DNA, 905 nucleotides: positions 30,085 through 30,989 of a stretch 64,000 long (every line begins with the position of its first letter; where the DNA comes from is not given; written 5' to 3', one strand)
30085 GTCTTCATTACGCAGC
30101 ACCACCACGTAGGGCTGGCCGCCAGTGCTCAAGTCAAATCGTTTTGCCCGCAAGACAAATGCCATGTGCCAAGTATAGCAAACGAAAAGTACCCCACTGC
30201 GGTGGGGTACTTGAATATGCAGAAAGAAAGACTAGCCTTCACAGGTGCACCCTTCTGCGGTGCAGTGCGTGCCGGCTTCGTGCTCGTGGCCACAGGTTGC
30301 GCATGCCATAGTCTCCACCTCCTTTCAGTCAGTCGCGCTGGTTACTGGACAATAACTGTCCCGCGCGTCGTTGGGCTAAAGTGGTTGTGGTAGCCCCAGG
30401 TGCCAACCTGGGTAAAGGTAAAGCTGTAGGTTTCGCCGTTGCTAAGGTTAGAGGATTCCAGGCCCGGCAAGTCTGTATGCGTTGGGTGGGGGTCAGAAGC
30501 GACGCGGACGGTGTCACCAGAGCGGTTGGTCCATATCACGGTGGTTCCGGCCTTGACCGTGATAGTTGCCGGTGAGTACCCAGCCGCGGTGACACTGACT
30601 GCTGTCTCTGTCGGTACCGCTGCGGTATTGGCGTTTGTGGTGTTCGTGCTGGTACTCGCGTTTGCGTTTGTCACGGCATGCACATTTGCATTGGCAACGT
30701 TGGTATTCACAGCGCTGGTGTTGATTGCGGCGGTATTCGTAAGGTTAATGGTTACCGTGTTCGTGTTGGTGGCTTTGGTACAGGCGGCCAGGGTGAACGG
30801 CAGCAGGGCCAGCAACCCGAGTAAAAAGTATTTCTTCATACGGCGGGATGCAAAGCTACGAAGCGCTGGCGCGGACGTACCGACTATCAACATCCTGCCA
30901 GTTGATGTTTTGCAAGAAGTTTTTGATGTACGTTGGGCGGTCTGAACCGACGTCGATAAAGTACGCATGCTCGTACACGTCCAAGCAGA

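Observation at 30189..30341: Untracked 25-aa Cys/His-rich micro-ORF closing the sod-cupredoxin operon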

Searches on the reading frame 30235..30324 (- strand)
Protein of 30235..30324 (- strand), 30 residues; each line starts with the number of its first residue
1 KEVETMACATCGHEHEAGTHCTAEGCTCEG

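Call 6: search_protein_families(library=ncbifam, proteins=[window:30235-30309:-], max_evalue=10)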
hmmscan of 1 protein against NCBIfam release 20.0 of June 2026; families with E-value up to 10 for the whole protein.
seq(25 aa): 0 families

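Call 9: search_protein_families(library=pfam, proteins=[window:30235-30309:-], max_evalue=0.01)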
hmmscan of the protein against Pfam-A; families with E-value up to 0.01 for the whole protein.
seq(25 aa): 0 families

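Call 21: list_cluster_members(proteins=[window:30235-30309:-, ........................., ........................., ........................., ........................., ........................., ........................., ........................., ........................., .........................])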
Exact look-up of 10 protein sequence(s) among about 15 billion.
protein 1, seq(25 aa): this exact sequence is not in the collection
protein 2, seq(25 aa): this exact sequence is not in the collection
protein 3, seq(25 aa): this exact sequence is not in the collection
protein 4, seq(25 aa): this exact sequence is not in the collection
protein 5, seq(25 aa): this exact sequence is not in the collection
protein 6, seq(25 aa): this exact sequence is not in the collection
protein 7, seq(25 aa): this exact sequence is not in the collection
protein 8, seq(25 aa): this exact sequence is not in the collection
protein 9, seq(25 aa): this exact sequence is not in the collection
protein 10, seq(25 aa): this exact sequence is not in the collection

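Call 25: search_solved_structures(query=A2, max_evalue=10, show_alignments=5)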
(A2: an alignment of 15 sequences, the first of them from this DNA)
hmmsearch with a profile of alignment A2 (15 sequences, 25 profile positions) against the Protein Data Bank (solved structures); distinct sequences matched with E-value up to 10: 5.
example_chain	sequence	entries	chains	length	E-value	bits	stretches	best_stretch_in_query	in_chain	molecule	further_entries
1spw_A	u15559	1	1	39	0.48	13.9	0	3-12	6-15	Rubredoxin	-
1by2_A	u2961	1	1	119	1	12.8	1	5-19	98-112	MAC-2 BINDING PROTEIN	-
9o8u_D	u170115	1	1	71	1.7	12.1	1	1-12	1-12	1-methyl alkyl succinate synthase subunit Mas E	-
1e8j_A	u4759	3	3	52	1.7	12.1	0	3-12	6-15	RUBREDOXIN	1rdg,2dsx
7a9a_A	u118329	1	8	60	2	11.9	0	3-11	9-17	Rubredoxin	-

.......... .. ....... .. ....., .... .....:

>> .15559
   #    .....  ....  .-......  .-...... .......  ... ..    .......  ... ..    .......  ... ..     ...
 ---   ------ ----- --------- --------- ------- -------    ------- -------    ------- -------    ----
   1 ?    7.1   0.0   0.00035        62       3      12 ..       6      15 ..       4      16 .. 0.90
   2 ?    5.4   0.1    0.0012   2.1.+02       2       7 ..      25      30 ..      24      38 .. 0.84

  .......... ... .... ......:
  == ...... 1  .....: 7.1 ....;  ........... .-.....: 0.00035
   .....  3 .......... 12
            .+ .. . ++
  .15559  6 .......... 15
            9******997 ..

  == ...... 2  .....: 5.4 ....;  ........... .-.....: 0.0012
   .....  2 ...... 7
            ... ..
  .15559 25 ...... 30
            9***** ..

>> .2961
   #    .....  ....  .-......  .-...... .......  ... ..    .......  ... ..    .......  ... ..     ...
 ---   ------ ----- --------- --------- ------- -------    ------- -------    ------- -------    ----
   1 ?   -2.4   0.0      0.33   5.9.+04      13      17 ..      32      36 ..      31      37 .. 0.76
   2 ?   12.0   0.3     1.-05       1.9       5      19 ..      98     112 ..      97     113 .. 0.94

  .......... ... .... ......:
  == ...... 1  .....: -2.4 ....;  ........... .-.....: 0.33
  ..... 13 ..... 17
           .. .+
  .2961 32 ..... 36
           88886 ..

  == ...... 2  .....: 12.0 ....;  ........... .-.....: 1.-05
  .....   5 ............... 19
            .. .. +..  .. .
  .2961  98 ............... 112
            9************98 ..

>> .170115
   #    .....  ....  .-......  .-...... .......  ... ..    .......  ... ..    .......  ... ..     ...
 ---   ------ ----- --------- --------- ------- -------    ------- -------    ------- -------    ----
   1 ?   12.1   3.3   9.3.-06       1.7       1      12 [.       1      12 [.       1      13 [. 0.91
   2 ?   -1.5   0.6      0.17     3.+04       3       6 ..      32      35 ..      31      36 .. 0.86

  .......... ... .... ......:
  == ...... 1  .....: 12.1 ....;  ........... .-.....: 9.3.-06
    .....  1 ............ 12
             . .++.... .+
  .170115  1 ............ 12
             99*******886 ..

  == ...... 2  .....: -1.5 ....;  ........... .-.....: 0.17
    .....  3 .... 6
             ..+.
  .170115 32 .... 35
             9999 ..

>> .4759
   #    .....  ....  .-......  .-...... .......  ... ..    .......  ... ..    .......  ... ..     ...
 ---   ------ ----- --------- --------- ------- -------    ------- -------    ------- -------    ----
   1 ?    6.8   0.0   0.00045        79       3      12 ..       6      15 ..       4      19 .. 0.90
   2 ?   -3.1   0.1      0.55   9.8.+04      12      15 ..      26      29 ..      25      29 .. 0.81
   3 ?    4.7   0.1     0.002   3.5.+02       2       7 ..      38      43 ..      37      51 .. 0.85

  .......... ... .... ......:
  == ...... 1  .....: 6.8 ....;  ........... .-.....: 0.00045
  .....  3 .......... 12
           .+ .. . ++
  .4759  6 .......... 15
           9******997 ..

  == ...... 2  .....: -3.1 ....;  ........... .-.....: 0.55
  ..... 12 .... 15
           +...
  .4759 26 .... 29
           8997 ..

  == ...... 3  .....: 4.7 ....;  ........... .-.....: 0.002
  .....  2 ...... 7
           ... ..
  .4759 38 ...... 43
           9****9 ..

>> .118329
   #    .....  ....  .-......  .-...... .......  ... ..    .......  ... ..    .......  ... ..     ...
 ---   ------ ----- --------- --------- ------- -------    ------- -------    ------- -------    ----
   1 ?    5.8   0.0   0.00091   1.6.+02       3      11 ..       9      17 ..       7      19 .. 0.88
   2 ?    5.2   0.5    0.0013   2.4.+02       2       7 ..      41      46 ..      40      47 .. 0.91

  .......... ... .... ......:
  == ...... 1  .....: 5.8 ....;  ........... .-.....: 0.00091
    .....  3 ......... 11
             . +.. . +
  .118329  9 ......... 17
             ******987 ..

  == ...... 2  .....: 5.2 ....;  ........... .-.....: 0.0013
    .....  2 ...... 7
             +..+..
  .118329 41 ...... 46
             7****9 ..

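Call 33: search_protein_families(library=pfam, alignment_id=A2, max_evalue=10)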
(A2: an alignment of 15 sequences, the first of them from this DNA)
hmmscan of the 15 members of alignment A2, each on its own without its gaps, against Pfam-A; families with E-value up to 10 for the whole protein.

A. member 1, seq(25 aa): 1 family
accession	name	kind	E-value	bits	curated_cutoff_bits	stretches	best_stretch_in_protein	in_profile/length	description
PF02069.22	Metallothio_Pro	-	1.7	9.4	33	1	3-23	31-51/51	Prokaryotic metallothionein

B. families by the number of members that match (of 15 scanned): 7 families
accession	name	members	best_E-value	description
PF02069.22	Metallothio_Pro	9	0.23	Prokaryotic metallothionein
PF21811.2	RdfA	6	1.2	Rod-determining factor A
PF14319.11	Zn_Tnp_IS91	5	0.13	Transposase zinc-binding domain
PF09334.17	tRNA-synt_1g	4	1.8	tRNA synthetases class I (M)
PF10571.15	UPF0547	2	0.062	Uncharacterised protein family UPF0547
PF24460.1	DUF7575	1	0.16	Domain of unknown function (DUF7575)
PF11781.13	Zn_ribbon_RRN7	1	0.82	Zinc-finger of RNA-polymerase I-specific TFIIB, Rrn7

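Call 35: search_protein_representatives(protein=window:30235-30324:-)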
Query: 30 residues. Proteins with E-value up to 0.001 (for the whole library): 1; up to 1e-10: 0; up to 1e-30: 0. The best 1 are listed.
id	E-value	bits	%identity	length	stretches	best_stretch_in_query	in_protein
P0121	1.5e-04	36.6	57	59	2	4-30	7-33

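Call 37: find_homologous_proteins(query=P0121, max_evalue=1)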
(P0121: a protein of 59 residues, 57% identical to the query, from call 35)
Query P0121 (59 aa): 1 proteins with E <= 1 among 1 candidates.
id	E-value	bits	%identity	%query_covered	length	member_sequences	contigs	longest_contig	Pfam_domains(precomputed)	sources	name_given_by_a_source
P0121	1.1e-31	125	100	100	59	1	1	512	-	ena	-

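Call 38: find_encoding_contigs(protein=P0121, flank=5000)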
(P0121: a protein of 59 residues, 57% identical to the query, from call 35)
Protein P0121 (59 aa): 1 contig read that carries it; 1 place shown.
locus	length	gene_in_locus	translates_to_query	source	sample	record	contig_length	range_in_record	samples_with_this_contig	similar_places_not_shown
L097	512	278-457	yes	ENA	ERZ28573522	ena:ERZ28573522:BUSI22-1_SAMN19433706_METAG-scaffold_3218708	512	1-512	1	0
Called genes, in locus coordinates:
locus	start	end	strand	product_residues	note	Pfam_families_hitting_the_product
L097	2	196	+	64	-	?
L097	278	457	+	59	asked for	-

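Call 47: search_protein_families(library=pfam, proteins=[P0121], max_evalue=0.01)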
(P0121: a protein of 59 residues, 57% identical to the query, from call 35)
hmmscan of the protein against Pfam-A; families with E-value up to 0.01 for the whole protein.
P0121 (59 aa): 0 families

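Call 48: predict_structure(protein=P0121)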
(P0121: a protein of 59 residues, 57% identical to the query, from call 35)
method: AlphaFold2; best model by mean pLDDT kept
length: 59 residues; sequences in the alignment: 1
mean_pLDDT: 61.2   pTM: 0.37
mean pLDDT of the five models: 61.2, 59.2, 57.7, 54.0, 51.7
residues with pLDDT >= 90: 0; 70-90: 8; 50-70: 47; < 50: 4
segments of 3 or more residues with pLDDT < 50: 57-59
pLDDT, mean of each block of 10 residues (from residue 1): 67 62 66 65 57 49
secondary structure, 60 per line:
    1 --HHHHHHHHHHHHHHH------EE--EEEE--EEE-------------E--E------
elements in order: H3-17 E28-31 E34-36

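Call 58: search_protein_families(library=ncbifam, proteins=[P0121], max_evalue=10)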
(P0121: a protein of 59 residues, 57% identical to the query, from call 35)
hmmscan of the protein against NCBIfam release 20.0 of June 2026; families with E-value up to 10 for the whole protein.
P0121 (59 aa): 2 families
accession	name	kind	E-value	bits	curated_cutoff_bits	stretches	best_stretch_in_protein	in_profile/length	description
NF038183.1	blaOXA-919_like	exception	0.21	10.6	575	1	4-40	28-63/275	OXA-919 family class D beta-lactamase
NF038108.1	RiPP_NF038108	subfamily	7.9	6.5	30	0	13-54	18-59/65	Cys-every-fifth RiPP peptide CefA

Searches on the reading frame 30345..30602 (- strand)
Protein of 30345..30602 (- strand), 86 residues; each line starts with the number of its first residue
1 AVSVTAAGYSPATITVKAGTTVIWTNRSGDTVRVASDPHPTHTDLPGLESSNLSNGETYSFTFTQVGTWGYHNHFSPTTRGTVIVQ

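Call 51: search_solved_structures(query=window:30345-30602:-, max_evalue=1, show_alignments=3)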
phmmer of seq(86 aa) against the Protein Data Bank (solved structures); distinct sequences matched with E-value up to 1: 38.
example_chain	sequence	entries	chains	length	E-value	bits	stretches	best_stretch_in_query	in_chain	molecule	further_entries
1sfd_A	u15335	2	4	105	1.2e-07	35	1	4-86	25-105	Amicyanin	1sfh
1sf3_A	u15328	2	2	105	1.7e-06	31.3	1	4-86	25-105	Amicyanin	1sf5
2idq_A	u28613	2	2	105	2.3e-06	30.9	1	4-86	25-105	Amicyanin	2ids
2qdv_A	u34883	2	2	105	2.6e-06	30.7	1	4-86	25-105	Amicyanin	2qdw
1mda_A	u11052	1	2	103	3e-06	30.5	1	4-86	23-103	AMICYANIN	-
2gb2_A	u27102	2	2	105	3.2e-06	30.4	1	4-86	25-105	Amicyanin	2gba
3rym_A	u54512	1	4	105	3.2e-06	30.4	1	4-86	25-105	Amicyanin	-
3ie9_A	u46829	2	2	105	3.2e-06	30.4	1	4-86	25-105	Amicyanin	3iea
1aac_A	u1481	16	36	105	3.2e-06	30.4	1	4-86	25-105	AMICYANIN | PROTEIN (AMICYANIN)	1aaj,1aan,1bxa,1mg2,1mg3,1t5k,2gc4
2idt_A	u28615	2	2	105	3.2e-06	30.4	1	4-86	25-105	Amicyanin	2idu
1bxu_A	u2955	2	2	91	7.5e-06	29.2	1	8-73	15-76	PLASTOCYANIN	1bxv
1pcs_A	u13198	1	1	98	1.8e-05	28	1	7-73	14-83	PLASTOCYANIN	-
5fc9_A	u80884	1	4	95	2.4e-05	27.6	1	4-85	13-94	Blue (Type 1) copper domain protein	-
2plt_A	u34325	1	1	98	4.1e-05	26.9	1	6-73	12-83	PLASTOCYANIN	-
3ply_A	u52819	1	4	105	5.1e-05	26.6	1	4-85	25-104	Amicyanin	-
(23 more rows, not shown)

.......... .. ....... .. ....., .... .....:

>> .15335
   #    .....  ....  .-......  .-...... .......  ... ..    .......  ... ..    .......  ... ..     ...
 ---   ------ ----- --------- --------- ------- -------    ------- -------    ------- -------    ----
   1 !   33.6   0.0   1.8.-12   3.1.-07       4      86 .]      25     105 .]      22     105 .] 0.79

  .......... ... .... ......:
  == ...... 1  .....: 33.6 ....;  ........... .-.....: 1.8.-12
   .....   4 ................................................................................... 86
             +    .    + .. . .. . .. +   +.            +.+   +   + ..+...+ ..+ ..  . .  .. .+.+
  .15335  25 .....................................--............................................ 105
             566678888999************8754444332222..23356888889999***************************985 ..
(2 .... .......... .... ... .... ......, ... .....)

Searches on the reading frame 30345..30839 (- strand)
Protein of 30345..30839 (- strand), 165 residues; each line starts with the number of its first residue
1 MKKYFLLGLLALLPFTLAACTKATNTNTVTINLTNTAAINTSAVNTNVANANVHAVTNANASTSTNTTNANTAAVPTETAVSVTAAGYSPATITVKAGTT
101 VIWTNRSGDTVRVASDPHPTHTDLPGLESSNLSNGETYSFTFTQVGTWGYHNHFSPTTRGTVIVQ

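Call 9: search_protein_families(library=pfam, proteins=[window:30345-30839:-], max_evalue=0.01)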
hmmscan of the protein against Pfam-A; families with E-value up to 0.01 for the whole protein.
seq(165 aa): 2 families
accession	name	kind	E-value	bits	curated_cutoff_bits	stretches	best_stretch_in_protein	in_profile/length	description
PF13473.12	Cupredoxin_1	-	2.1e-09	37.8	27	1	71-164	15-104/104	Cupredoxin-like domain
PF00127.26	Copper-bind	-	2.8e-05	24.9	21.2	1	83-164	9-98/99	Copper binding proteins, plastocyanin/azurin family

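Call 12: find_homologous_proteins(query=window:30345-30839:-)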
Query seq(165 aa) (165 aa): 125 proteins with E <= 0.001 among 305 candidates; the best 120 are listed.
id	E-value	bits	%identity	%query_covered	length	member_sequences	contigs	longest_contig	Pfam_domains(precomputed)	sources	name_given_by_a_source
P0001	4.8e-96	337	100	100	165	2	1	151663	PF13473.13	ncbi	ncbi:MAG: cupredoxin domain-containing protein [Patescibacteria group bacterium]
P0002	3.7e-71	256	75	100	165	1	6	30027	PF13473.13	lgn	-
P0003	3.3e-56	207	61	100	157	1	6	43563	PF13473.13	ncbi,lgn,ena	ncbi:MAG: cupredoxin domain-containing protein [Patescibacteria group bacterium]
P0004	2.4e-53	198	58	100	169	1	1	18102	PF13473.13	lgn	-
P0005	2.2e-51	192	58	100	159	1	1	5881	PF00127.27,PF13473.13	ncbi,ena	-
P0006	9.5e-51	190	63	100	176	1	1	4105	PF13473.13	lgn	-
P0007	2.4e-48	182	57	100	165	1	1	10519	PF13473.13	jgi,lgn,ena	-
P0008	8.6e-46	174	57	100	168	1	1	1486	PF00127.27,PF13473.13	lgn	-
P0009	9.1e-46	173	59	100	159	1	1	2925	PF13473.13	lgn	-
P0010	2.9e-45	172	56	99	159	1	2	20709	PF13473.13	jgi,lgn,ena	jgi:plastocyanin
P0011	1.0e-44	170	54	100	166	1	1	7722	-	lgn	-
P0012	6.7e-43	164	54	100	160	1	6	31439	PF00127.27,PF13473.13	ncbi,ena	-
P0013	7.2e-43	164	55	100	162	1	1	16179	PF13473.13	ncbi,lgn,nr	ncbi:MAG: cupredoxin domain-containing protein [bacterium]|nr:cupredoxin domain-containing protein [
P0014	1.4e-42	163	55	100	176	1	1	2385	PF13473.13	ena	-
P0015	5.7e-42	161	52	100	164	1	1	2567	-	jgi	jgi:plastocyanin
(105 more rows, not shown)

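Call 14: find_related_loci(query=A1, collection=genome_contigs, flank=4000)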
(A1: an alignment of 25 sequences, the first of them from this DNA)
Query A1 (165 aa) in genome_contigs; peptide patterns used: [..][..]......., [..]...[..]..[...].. (x = any residue, [..] = any of these).
137 stretches matched a pattern; 129 encode a relative of the query (tblastn E <= 1e-3); the best 80 are kept; 80 distinct loci.
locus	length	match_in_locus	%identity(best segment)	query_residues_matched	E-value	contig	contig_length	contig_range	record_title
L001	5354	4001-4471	61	1-165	2e-59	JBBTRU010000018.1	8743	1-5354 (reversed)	MAG: Patescibacteria group bacterium isolate H51-bin156_1 H51_bin156_1_000000000018, whole genome shotgun sequence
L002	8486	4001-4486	55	1-165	2e-49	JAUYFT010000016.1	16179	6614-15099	MAG: bacterium isolate C21_metabat.bin.3 C21_k141_420854, whole genome shotgun sequence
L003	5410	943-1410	55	6-165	2e-48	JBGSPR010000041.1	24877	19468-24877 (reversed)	MAG: Patescibacteria group bacterium isolate JTS-AC309 k141_3672951, whole genome shotgun sequence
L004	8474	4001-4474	52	1-165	1e-47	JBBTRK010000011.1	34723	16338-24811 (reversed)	MAG: Patescibacteria group bacterium isolate H52-bin111_1 H52_bin111_1_000000000011, whole genome shotgun sequence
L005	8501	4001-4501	53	1-165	6e-46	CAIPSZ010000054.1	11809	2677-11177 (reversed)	Candidatus Kerfeldbacteria bacterium isolate T7-022_bin-570 genome assembly, contig: bin-570:054/195, whole genome shotg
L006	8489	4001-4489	51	1-165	5e-42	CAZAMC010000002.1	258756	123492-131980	MAG TPA_asm: uncultured Gammaproteobacteria bacterium isolate SRP173033_co2_64 genome assembly, contig: NODE_8_length_25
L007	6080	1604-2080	45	1-165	9e-41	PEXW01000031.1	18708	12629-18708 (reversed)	MAG: Candidatus Kerfeldbacteria bacterium CG08_land_8_20_14_0_20_43_14 CG08_land_8_20_14_0.20_scaffold_3691_c, whole gen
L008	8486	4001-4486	46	1-165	2e-40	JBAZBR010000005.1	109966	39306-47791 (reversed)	MAG: Patescibacteria group bacterium isolate SO_2017_GW1_117 NODE_1223_length_109966_cov_1.382933_OW334_2017, whole geno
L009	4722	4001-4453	49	17-165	2e-39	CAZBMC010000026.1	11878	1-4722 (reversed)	MAG TPA_asm: uncultured Gammaproteobacteria bacterium isolate SRP329715_co1_47 genome assembly, contig: NODE_8221_length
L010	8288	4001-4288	57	69-165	1e-36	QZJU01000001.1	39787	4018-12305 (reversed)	MAG: Candidatus Parcubacteria bacterium isolate SURF_31 contig-100_1447_length_39787_read_count_6608525, whole genome sh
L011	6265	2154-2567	45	29-164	3e-33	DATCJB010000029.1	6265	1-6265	MAG TPA_asm: Patescibacteria group bacterium isolate SMAG_U7874 k141_3011523, whole genome shotgun sequence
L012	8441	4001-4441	41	1-165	6e-32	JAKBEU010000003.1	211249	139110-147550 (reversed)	MAG: bacterium isolate BP8.bin62 NODE_59_length_211249_cov_3.190170, whole genome shotgun sequence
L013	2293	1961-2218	62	81-165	9e-31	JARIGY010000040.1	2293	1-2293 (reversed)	MAG: Candidatus Taylorbacteria bacterium isolate CullarsAll.DT.32 k141_883253, whole genome shotgun sequence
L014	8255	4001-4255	55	81-164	2e-29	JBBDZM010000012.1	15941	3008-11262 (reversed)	MAG: Patescibacteria group bacterium isolate LejiaD_49_69 Lejia_D_5820_length_15941_cov_42, whole genome shotgun sequenc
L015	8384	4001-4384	48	49-165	1e-29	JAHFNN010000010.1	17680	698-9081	MAG: Candidatus Nomurabacteria bacterium isolate nzgw481 NODE_4435_length_17681_cov_2.854784, whole genome shotgun seque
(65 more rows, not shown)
